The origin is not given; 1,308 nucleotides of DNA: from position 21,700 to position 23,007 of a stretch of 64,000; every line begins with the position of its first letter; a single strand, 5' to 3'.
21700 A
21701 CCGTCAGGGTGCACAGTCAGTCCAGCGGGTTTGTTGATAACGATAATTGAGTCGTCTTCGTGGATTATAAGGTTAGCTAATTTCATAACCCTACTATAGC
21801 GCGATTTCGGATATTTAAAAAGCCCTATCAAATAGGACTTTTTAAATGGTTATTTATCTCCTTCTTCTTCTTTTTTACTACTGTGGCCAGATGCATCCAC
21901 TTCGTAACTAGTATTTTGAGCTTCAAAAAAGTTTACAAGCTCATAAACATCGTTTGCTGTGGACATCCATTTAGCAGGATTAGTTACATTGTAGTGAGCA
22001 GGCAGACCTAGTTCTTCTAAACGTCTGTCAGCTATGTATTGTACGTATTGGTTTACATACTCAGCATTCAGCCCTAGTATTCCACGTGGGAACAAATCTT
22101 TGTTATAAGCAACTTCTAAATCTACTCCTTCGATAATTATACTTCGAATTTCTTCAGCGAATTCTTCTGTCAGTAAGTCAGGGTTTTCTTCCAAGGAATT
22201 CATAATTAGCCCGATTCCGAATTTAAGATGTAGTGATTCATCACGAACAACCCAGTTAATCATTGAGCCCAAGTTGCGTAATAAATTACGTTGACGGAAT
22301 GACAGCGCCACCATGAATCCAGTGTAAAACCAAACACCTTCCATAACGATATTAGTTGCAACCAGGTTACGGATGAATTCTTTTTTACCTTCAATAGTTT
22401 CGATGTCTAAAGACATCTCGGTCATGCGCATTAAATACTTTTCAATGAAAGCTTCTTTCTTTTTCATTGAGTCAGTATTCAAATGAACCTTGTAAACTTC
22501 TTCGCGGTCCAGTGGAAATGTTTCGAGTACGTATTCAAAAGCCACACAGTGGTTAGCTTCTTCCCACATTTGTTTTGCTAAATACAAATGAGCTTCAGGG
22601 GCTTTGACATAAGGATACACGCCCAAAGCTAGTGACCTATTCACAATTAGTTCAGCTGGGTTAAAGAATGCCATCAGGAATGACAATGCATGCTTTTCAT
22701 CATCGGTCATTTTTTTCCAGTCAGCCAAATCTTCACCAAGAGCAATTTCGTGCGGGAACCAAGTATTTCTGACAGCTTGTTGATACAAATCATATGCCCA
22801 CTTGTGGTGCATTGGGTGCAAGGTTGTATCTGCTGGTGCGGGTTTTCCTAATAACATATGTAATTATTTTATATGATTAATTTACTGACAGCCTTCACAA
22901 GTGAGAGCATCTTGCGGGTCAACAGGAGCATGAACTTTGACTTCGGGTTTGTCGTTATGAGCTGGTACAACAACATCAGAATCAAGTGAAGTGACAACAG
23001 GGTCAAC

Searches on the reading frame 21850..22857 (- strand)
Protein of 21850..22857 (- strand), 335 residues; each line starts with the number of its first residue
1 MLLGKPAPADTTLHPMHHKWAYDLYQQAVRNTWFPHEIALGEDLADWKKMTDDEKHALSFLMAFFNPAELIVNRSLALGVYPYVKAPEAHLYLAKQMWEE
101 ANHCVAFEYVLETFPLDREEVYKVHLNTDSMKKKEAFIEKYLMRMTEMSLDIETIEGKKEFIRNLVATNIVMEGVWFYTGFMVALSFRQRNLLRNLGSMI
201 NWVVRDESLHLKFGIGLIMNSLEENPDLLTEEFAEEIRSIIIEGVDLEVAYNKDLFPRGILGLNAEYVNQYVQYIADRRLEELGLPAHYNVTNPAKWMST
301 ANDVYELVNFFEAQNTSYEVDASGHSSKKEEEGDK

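Call 44: find_encoding_contigs(protein=window:21850-22857:-, flank=10000, max_places=1)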
Protein window:21850-22857:- (335 aa): 2 contigs read that carry it; 1 place shown.
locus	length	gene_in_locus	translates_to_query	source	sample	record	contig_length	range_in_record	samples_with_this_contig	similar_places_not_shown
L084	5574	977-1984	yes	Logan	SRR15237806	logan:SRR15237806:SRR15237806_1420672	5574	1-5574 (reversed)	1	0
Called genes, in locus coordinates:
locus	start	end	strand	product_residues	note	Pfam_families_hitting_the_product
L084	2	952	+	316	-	?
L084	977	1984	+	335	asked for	PF00268:Ribonuc_red_sm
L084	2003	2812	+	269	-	PF00849:PseudoU_synth_2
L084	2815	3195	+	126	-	-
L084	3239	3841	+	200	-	PF02223:Thymidylate_kin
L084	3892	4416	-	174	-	PF09990:DUF2231 (weak)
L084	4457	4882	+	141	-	PF00692:dUTPase, PF22769:DCD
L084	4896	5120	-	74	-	-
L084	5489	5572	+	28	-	?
